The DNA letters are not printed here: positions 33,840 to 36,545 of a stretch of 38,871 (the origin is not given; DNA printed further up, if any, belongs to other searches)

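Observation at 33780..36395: The cytochrome itself: 12 CXXCH in about 770 mature residues, with large heme-free inserts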

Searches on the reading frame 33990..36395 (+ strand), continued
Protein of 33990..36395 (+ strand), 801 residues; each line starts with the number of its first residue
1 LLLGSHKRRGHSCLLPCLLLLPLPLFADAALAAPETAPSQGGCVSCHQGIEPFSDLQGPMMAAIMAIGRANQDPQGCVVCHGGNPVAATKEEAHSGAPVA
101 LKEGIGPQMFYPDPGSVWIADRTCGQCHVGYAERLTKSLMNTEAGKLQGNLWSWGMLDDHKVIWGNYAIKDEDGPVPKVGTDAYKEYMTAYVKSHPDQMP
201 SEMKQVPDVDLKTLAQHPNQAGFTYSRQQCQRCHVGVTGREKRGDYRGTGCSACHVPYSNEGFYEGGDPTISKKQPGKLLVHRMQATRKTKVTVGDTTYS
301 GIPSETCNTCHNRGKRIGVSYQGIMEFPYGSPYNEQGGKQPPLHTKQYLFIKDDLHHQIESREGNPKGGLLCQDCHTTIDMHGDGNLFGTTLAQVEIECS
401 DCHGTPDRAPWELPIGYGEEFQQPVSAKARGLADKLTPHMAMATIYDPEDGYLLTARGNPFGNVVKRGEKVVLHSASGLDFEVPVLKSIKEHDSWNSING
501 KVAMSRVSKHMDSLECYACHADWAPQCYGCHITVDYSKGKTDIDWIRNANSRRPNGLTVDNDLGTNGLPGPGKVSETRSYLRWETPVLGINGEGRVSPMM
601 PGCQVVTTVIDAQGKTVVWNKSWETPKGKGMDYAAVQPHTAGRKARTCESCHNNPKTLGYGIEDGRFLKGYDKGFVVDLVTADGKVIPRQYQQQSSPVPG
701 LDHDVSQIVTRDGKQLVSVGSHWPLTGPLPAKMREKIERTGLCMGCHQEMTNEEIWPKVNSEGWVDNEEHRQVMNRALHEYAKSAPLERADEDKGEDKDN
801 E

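Call 57: find_encoding_contigs(protein=P0125, flank=8000, max_places=3)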
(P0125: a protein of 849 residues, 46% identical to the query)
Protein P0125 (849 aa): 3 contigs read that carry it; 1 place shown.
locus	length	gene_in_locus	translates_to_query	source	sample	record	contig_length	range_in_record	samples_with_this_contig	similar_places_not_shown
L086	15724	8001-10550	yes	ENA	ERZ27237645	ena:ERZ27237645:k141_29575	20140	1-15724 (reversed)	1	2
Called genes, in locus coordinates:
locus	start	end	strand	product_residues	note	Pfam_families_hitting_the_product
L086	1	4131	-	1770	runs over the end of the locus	PF00526:Dicty_CTDC (weak)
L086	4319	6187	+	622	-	PF00682:HMGL-like, PF25919:BSH_CusB (faint), PF25917:BSH_RND (faint), PF02436:PYC_OADA, PF25973:BSH_CzcB (faint), PF00364:Biotin_lipoyl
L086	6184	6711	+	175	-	-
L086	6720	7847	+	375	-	PF03977:OAD_beta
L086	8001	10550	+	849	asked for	PF14522:Cytochrome_C7 (faint), PF14537:Cytochrom_c3_2 (faint), PF22113:Mtrc-MtrF_II-IV_dom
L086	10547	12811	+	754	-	PF03176:MMPL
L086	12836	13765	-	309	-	PF02574:S-methyl_trans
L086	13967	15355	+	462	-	PF16656:Pur_ac_phosph_N, PF00149:Metallophos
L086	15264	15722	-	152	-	?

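Call 58: find_encoding_contigs(protein=P0122, flank=8000, max_places=3)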
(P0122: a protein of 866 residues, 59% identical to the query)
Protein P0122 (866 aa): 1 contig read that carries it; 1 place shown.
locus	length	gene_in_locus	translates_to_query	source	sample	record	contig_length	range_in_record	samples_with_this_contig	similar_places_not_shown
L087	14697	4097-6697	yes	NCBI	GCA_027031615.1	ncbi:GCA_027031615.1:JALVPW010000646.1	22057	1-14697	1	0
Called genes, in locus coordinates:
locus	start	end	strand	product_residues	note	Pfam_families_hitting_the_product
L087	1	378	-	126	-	?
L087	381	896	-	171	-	-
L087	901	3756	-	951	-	PF01139:RtcB, PF14890:Intein_splicing, PF01139:RtcB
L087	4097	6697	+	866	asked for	PF02085:Cytochrom_CIII (faint), PF22113:Mtrc-MtrF_II-IV_dom (faint), PF14522:Cytochrome_C7 (faint), PF14537:Cytochrom_c3_2 (faint)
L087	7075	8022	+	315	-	PF25062:ARM_TT21_N, PF00515:TPR_1, PF07719:TPR_2, PF13414:TPR_11, PF13432:TPR_16, PF00515:TPR_1, PF14559:TPR_19, PF00515:TPR_1, +22 more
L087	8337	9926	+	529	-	PF00115:COX1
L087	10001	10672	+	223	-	PF02085:Cytochrom_CIII (faint), PF14537:Cytochrom_c3_2 (faint), PF14522:Cytochrome_C7 (faint)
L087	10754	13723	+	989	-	PF12838:Fer4_7 (faint), PF13183:Fer4_8 (faint), PF13247:Fer4_11 (faint)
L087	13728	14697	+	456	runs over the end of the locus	PF03916:NrfD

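Call 63: search_protein_families(library=padloc, max_evalue=0.01, proteins=[window:34062-36395:+])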
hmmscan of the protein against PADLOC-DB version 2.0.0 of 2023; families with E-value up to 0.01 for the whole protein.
window:34062-36395:+ (777 aa): 0 families

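Call 68: search_protein_families(library=ncbifam, max_evalue=1e-20, proteins=[P0204, P0230, P0219, P0182, P0149, P0198, P0203, P0164, P0122, P0125])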
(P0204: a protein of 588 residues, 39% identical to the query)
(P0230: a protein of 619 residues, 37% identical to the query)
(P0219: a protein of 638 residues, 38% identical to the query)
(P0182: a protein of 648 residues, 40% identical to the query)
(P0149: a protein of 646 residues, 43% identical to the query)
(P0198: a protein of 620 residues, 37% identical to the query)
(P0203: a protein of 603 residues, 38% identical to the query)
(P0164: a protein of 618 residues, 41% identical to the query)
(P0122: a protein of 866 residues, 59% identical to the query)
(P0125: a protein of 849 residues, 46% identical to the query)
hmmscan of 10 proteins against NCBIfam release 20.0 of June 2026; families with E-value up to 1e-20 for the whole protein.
P0204 (588 aa): 1 family
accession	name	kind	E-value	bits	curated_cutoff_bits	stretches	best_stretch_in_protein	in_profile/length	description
NF040943.1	cytoc3_ExtM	equivalog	4.2e-81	273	800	2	12-259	8-230/599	selenite/tellurite reduction operon c-type cytochrome ExtM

P0230 (619 aa): 1 family
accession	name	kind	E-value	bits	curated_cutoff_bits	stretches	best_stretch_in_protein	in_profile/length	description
NF040943.1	cytoc3_ExtM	equivalog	1.2e-248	826.3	800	1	12-607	3-597/599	selenite/tellurite reduction operon c-type cytochrome ExtM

P0219 (638 aa): 1 family
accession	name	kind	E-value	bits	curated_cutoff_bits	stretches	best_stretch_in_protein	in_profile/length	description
NF040943.1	cytoc3_ExtM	equivalog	5.8e-81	272.6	800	2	36-356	14-309/599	selenite/tellurite reduction operon c-type cytochrome ExtM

P0182 (648 aa): 1 family
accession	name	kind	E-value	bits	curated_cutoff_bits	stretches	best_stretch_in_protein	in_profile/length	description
NF040943.1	cytoc3_ExtM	equivalog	4e-73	246.7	800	1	42-614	12-581/599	selenite/tellurite reduction operon c-type cytochrome ExtM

P0149 (646 aa): 3 families
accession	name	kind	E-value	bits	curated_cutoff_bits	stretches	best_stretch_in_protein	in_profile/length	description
NF040943.1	cytoc3_ExtM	equivalog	2.1e-97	326.9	800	1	32-619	13-590/599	selenite/tellurite reduction operon c-type cytochrome ExtM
NF040968.1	FeS_ExtO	equivalog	1.6e-26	93.1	200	1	397-585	217-384/416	selenite/tellurite reduction operon b-type cytochrome iron-sulfur cluster-binding subunit ExtO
NF040967.1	cytc_ExtN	equivalog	3.8e-26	91.9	200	1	397-586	217-386/415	selenite/tellurite reduction operon c-type cytochrome ExtN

P0198 (620 aa): 3 families
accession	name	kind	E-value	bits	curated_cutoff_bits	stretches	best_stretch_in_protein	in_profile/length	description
NF040943.1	cytoc3_ExtM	equivalog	4.7e-82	276.2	800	2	359-543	335-510/599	selenite/tellurite reduction operon c-type cytochrome ExtM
NF040967.1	cytc_ExtN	equivalog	6.9e-23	81.1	200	0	408-538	217-343/415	selenite/tellurite reduction operon c-type cytochrome ExtN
NF040968.1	FeS_ExtO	equivalog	7.3e-23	81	200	0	408-538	217-342/416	selenite/tellurite reduction operon b-type cytochrome iron-sulfur cluster-binding subunit ExtO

P0203 (603 aa): 3 families
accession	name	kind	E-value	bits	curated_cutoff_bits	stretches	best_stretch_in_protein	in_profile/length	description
NF040943.1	cytoc3_ExtM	equivalog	3.3e-68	230.4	800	1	39-334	16-304/599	selenite/tellurite reduction operon c-type cytochrome ExtM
NF040968.1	FeS_ExtO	equivalog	1.3e-26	93.4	200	0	381-557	204-369/416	selenite/tellurite reduction operon b-type cytochrome iron-sulfur cluster-binding subunit ExtO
NF040967.1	cytc_ExtN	equivalog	1.7e-26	93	200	0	381-557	204-370/415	selenite/tellurite reduction operon c-type cytochrome ExtN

P0164 (618 aa): 1 family
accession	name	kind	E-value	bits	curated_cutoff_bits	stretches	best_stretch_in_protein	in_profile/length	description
NF040943.1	cytoc3_ExtM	equivalog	1.1e-79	268.4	800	2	12-358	3-315/599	selenite/tellurite reduction operon c-type cytochrome ExtM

P0122 (866 aa): 1 family
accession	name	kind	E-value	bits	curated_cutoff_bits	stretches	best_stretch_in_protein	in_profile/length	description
NF040943.1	cytoc3_ExtM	equivalog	6.5e-73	246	800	1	204-643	141-511/599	selenite/tellurite reduction operon c-type cytochrome ExtM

P0125 (849 aa): 1 family
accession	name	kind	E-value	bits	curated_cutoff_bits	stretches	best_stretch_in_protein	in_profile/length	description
NF040943.1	cytoc3_ExtM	equivalog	2.7e-58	197.7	800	1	252-778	144-582/599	selenite/tellurite reduction operon c-type cytochrome ExtM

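Call 74: search_dna_similar(query=window:34062-36395:+, collection=plasmids, mode=protein, max_rows=20)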
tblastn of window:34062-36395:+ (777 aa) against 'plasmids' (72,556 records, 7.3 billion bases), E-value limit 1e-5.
No match.

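Call 76: find_encoding_contigs(protein=P0230, flank=9000, max_places=2)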
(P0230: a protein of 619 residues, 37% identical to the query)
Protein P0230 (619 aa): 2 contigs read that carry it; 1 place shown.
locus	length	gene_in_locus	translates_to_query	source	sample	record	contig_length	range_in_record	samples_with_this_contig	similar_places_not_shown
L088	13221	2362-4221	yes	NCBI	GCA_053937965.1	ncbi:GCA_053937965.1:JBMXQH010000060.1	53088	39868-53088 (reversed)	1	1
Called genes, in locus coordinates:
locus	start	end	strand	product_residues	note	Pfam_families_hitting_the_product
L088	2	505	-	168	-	?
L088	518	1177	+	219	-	-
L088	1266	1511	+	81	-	PF01206:TusA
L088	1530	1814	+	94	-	-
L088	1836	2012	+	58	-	-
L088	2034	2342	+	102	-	PF02635:DsrE (faint)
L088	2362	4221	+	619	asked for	PF02085:Cytochrom_CIII (faint), PF14522:Cytochrome_C7 (faint), PF14537:Cytochrom_c3_2 (faint)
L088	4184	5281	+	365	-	-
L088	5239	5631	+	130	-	PF00355:Rieske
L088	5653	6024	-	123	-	PF00072:Response_reg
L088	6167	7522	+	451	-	PF00072:Response_reg, PF00158:Sigma54_activat, PF14532:Sigma54_activ_2, PF07728:AAA_5 (weak), PF00004:AAA (faint), PF25601:AAA_lid_14, PF02954:HTH_8, PF18024:HTH_50 (weak)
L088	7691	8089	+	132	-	-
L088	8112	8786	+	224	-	-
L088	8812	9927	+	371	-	PF01925:TauE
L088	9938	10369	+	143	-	PF00582:Usp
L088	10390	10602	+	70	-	-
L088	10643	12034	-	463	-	PF00512:HisKA, PF02518:HATPase_c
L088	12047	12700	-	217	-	PF02254:TrkA_N, PF03446:NAD_binding_2 (weak), PF03721:UDPG_MGDP_dh_N (weak), PF03807:F420_oxidored (weak), PF02080:TrkA_C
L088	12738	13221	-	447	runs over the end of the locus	PF02386:TrkH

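Call 77: find_encoding_contigs(protein=P0137, flank=8000, max_places=2)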
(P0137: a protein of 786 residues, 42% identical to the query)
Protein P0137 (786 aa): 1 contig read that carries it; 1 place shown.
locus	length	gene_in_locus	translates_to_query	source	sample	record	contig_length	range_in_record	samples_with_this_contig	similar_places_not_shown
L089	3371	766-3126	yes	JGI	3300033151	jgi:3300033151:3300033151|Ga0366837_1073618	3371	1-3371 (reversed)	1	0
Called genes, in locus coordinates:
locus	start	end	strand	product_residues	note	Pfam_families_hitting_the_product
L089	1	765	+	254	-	PF01116:F_bP_aldolase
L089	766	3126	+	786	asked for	PF14537:Cytochrom_c3_2 (faint), PF14522:Cytochrome_C7 (faint)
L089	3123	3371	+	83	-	?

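Call 78: find_encoding_contigs(protein=P0124, flank=8000, max_places=2)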
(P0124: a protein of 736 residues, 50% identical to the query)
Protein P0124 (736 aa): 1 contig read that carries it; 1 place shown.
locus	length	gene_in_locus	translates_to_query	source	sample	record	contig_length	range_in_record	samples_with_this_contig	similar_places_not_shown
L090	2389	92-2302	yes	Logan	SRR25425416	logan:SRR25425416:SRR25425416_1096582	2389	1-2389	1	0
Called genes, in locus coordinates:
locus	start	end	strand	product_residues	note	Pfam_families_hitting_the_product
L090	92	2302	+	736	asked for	PF14522:Cytochrome_C7 (faint), PF14537:Cytochrom_c3_2 (faint)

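Call 79: find_encoding_contigs(protein=P0149, flank=8000, max_places=2)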
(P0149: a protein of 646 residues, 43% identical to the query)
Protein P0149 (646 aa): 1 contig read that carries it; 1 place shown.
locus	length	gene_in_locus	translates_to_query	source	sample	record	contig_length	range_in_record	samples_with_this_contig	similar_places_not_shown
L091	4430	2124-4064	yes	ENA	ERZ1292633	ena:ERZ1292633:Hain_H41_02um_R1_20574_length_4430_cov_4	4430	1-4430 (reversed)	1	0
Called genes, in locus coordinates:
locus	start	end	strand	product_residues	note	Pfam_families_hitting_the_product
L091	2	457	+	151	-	?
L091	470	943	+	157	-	-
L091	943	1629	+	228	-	PF02683:DsbD_TM, PF13386:DsbD_2 (weak)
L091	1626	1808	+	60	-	-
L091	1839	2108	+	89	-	PF00578:AhpC-TSA, PF08534:Redoxin, PF13905:Thioredoxin_8 (weak)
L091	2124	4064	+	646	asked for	PF13435:Cytochrome_C554 (faint), PF14522:Cytochrome_C7 (faint), PF14537:Cytochrom_c3_2 (faint)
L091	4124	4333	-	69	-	-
